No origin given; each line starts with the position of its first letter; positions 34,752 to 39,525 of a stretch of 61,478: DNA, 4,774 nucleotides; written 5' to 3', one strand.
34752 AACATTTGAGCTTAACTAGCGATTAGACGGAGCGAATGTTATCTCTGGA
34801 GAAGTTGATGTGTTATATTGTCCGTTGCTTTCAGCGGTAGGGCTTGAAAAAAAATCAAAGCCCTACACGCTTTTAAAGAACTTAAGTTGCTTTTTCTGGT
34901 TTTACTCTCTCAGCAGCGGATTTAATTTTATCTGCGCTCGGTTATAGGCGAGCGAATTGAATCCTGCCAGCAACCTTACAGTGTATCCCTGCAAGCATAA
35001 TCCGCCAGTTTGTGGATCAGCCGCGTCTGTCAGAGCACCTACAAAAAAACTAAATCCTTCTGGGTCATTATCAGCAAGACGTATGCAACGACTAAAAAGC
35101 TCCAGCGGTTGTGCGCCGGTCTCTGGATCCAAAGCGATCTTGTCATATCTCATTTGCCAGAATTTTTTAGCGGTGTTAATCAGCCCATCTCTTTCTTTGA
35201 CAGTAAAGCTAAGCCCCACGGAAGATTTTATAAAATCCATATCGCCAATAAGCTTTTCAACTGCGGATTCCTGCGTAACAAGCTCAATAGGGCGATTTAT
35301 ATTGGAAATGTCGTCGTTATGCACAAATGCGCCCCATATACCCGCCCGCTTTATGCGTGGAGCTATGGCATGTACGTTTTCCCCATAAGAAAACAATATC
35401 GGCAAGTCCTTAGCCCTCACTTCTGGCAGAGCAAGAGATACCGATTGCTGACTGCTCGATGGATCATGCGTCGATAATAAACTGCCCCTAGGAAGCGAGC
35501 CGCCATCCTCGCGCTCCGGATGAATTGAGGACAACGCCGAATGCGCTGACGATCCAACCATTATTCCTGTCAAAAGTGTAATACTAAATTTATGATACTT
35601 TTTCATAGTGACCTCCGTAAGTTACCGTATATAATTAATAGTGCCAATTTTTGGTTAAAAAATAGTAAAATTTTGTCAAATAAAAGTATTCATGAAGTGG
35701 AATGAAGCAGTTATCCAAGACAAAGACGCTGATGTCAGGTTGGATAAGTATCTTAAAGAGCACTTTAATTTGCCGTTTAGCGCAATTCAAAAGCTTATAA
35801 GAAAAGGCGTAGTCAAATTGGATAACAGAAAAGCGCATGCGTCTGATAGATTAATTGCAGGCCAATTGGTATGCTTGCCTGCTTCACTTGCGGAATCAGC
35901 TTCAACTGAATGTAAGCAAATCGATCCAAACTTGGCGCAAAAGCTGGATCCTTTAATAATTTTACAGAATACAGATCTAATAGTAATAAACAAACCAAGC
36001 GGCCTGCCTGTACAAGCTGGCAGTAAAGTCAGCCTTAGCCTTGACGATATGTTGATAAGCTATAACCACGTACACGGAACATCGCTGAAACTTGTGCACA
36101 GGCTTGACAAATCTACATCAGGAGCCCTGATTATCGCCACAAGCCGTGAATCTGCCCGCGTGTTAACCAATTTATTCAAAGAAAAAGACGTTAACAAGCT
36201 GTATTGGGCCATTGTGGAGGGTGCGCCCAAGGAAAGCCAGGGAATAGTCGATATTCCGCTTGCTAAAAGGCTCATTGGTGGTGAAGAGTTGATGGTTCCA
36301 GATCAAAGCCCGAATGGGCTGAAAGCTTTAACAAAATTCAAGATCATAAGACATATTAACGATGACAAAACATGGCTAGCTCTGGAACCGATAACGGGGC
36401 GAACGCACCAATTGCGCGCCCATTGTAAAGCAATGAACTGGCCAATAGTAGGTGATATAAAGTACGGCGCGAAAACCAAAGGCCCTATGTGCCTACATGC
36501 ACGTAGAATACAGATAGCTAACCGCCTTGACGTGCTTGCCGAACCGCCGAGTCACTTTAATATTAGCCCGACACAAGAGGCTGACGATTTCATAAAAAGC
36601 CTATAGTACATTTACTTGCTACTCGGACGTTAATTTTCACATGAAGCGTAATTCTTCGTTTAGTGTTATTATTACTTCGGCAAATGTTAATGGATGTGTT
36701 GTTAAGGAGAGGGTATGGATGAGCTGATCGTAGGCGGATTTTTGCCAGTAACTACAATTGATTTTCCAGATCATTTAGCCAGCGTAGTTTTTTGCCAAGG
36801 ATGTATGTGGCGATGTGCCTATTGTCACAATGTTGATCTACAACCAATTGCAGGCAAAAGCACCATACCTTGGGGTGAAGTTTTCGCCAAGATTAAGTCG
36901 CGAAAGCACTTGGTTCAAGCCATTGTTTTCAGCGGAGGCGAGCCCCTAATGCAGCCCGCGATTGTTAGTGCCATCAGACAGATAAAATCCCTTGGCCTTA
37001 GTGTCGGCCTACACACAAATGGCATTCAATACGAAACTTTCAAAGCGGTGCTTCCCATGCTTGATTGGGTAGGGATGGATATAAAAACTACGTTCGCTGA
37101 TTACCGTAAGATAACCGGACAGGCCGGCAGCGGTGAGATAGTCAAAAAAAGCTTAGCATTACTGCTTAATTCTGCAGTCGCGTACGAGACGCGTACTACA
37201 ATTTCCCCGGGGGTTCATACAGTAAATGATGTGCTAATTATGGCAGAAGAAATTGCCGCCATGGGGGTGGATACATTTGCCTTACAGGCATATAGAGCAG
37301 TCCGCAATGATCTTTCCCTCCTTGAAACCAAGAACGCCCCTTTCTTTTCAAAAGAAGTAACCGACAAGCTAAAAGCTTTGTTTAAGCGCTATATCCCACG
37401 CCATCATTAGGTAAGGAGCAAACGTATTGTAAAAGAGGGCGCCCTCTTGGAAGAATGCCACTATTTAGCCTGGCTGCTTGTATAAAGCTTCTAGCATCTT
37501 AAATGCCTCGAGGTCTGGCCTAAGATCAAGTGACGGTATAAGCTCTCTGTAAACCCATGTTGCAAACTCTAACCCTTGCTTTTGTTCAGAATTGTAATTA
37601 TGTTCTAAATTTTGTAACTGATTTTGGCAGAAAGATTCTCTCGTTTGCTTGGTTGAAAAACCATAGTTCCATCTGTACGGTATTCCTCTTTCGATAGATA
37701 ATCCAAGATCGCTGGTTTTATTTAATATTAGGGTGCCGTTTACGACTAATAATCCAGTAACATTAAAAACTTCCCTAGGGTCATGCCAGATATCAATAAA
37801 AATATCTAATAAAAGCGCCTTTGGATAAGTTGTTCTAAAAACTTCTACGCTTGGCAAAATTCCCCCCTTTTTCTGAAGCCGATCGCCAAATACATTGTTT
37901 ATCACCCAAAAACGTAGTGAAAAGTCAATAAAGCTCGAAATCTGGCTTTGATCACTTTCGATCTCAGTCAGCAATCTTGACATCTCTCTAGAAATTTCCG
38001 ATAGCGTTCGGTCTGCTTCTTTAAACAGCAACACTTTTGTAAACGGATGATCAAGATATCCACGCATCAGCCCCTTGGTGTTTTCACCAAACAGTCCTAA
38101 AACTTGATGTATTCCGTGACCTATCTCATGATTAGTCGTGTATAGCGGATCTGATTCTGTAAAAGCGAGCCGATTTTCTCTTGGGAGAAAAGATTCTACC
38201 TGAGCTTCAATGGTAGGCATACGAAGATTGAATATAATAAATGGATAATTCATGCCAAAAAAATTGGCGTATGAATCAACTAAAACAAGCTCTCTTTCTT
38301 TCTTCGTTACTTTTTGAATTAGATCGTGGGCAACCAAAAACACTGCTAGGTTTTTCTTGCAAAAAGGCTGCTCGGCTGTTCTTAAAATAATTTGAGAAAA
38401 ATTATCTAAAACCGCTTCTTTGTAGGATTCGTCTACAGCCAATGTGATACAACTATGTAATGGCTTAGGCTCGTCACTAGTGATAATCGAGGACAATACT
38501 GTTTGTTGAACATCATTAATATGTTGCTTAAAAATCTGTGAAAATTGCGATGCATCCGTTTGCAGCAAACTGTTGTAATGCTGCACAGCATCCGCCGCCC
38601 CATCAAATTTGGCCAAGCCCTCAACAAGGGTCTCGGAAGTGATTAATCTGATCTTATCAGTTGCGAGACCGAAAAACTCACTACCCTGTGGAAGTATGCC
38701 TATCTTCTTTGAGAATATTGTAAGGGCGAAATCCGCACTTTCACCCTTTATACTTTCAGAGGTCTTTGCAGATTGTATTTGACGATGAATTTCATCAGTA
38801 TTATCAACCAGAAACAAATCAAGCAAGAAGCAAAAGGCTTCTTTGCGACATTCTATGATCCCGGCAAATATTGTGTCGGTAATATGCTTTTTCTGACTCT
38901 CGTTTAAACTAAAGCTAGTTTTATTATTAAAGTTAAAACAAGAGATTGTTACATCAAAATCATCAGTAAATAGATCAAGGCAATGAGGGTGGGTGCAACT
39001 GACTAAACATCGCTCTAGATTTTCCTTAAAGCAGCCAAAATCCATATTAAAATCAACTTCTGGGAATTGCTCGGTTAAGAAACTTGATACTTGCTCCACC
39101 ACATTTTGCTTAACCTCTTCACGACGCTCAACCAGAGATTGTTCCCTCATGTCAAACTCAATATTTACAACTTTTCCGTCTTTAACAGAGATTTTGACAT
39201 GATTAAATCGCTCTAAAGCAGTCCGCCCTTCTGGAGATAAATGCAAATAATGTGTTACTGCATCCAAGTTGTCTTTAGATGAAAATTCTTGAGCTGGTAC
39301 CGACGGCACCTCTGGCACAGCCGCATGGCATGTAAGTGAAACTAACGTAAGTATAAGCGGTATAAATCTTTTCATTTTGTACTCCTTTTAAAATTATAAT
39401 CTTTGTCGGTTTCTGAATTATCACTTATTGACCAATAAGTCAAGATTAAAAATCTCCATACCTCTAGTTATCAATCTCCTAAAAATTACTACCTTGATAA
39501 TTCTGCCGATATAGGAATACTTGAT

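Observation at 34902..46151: Dispersed two-member secreted family with an invariant Cys motif (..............)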

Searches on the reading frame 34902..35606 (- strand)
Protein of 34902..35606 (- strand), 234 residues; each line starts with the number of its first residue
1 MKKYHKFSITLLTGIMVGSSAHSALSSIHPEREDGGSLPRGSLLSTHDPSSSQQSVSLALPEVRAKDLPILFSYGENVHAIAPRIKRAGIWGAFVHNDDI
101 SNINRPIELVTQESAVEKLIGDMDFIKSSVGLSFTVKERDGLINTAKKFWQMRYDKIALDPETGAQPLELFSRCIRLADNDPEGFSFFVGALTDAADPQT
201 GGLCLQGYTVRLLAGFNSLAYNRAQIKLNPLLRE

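Call 4: search_protein_families(library=pfam, proteins=[window:34902-35606:-], max_evalue=1)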
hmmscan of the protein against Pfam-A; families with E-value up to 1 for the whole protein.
window:34902-35606:- (234 aa): 0 families

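Call 5: search_protein_families(library=ncbifam, proteins=[window:34902-35606:-], max_evalue=1)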
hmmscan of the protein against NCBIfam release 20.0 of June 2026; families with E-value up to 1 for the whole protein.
window:34902-35606:- (234 aa): 1 family
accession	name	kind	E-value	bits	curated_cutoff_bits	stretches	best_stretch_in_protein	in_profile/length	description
NF011282.0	PRK14692.1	equivalog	0.066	11.5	878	1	94-156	362-418/749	flagellar hook-associated protein FlgL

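Call 7: find_homologous_proteins(query=window:34902-35606:-, max_evalue=0.01)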
Query window:34902-35606:- (234 aa): 3 proteins with E <= 0.01 among 700 candidates.
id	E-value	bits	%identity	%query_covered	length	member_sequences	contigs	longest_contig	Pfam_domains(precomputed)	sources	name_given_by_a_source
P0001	9.6e-151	518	100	100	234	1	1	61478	-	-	-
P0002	3.5e-111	388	78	99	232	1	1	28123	-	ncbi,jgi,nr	ncbi:MAG: hypothetical protein LBJ03_02730 [Holosporales bacterium]|jgi:hypothetical protein|nr:hypo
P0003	2.1e-12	65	36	65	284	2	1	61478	-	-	-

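Call 20: search_protein_representatives(alignment_id=A2)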
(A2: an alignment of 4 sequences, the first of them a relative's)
Query: 4 sequences, 277 profile positions. Proteins with E-value up to 0.001 (for the whole library): 4; up to 1e-10: 4; up to 1e-30: 4. The best 4 are listed.
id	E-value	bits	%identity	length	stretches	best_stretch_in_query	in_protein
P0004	8.0e-139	478.0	-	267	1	17-274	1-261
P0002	2.4e-86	305.9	-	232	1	1-188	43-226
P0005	1.3e-50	188.7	-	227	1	7-188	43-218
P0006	8.0e-39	150.0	-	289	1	20-268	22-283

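Call 50: find_encoding_contigs(protein=P0002, flank=6000, max_places=3)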
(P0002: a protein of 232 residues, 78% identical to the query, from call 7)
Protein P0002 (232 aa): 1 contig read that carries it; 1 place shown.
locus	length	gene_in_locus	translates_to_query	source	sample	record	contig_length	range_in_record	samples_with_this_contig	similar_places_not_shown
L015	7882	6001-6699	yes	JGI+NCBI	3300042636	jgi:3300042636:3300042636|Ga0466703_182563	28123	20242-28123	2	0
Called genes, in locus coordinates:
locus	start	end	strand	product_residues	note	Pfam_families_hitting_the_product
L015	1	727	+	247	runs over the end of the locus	PF00121:TIM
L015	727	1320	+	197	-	PF21176:RecR_HhH, PF01751:Toprim (weak), PF13662:Toprim_4, PF21175:RecR_C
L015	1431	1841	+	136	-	-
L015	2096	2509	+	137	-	PF07323:DUF1465 (weak)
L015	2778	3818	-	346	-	PF02661:Fic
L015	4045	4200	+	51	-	-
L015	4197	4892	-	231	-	PF13353:Fer4_12, PF04055:Radical_SAM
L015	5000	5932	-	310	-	PF01479:S4 (weak), PF00849:PseudoU_synth_2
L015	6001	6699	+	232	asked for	-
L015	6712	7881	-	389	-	?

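Call 67: search_protein_families(library=phrogs, proteins=[window:34902-35606:-], max_evalue=0.1)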
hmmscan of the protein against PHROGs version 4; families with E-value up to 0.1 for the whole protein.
window:34902-35606:- (234 aa): 1 family
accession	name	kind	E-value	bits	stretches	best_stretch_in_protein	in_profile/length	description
phrog_26728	-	unknown function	0.088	13.8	0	134-157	19-42/77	-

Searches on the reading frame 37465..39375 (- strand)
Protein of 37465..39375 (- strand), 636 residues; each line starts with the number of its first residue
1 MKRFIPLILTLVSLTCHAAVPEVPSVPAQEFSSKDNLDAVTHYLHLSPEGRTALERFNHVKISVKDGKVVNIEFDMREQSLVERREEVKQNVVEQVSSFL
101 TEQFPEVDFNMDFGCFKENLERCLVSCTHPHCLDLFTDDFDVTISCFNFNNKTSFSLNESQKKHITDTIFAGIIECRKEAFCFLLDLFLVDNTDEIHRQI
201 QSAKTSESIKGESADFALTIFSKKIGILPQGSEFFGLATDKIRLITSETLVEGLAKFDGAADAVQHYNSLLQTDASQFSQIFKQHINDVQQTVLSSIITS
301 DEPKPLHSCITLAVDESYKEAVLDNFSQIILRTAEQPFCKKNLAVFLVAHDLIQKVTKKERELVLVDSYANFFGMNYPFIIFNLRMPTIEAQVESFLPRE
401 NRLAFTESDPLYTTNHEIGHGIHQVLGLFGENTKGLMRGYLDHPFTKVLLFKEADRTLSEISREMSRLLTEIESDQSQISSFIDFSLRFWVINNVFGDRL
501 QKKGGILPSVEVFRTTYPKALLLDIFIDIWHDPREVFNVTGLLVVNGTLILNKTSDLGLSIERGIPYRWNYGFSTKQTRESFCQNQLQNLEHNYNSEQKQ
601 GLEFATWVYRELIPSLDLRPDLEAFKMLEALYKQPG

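Call 4: search_protein_families(library=pfam, proteins=[window:37465-39375:-], max_evalue=1)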
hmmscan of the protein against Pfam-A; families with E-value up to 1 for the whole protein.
window:37465-39375:- (636 aa): 0 families

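Call 5: search_protein_families(library=ncbifam, proteins=[window:37465-39375:-], max_evalue=1)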
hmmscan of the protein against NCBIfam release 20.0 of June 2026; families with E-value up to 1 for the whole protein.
window:37465-39375:- (636 aa): 1 family
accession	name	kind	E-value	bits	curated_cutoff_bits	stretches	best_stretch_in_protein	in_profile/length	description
NF033893.1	pheromone_ipd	equivalog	0.095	12.9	33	0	161-173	4-16/21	peptide pheromone inhibitor Ipd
